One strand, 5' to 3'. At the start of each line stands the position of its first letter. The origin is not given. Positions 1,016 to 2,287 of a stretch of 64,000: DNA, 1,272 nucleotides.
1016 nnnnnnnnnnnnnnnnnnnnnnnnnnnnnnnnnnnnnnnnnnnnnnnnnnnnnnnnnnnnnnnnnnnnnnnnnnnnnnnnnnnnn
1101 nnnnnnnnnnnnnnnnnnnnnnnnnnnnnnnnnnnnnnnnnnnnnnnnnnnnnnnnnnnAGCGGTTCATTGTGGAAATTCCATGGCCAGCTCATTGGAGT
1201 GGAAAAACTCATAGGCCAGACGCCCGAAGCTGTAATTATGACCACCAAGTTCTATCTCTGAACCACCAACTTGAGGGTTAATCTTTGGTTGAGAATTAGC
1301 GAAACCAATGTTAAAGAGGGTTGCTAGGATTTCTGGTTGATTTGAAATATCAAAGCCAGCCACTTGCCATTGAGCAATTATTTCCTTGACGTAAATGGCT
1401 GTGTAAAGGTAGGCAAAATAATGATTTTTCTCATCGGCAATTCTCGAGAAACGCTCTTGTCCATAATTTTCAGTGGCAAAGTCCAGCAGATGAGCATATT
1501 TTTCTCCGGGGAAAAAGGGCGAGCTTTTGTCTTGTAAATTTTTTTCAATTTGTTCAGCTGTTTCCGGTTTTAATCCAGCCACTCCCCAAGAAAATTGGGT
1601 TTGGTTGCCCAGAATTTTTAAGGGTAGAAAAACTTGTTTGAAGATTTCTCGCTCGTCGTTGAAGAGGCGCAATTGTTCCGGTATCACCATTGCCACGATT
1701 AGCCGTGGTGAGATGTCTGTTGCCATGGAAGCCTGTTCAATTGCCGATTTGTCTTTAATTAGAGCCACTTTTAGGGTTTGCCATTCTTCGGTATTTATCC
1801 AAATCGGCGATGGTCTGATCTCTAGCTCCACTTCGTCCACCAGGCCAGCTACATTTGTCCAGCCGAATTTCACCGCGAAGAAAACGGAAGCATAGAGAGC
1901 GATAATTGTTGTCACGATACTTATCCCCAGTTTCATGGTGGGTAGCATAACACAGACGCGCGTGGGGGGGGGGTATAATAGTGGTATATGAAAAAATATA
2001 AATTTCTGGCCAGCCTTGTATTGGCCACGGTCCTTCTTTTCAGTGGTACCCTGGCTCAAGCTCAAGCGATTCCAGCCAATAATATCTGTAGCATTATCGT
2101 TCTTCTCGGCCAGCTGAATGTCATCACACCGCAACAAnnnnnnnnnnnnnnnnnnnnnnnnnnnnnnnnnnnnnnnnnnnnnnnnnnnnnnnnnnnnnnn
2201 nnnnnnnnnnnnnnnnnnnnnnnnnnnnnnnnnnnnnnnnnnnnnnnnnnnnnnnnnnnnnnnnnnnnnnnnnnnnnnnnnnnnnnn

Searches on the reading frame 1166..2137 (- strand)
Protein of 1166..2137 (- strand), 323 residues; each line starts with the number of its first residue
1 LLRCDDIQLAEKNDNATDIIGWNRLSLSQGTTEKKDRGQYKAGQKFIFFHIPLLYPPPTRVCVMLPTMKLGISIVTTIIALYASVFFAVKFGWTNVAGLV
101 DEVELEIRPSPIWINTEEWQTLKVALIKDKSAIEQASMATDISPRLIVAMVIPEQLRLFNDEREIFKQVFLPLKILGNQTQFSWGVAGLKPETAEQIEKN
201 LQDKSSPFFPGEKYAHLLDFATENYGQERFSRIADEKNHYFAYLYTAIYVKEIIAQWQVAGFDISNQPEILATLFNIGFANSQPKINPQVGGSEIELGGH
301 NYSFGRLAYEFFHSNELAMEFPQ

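Call 11: search_protein_families(library=pfam, proteins=[window:1166-2137:-], max_evalue=0.001)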
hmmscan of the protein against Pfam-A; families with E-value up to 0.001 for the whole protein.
window:1166-2137:- (323 aa): 1 family
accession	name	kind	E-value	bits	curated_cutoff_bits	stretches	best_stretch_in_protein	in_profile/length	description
PF07182.16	DUF1402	-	0.00014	21.6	27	1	242-302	221-284/300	Protein of unknown function (DUF1402)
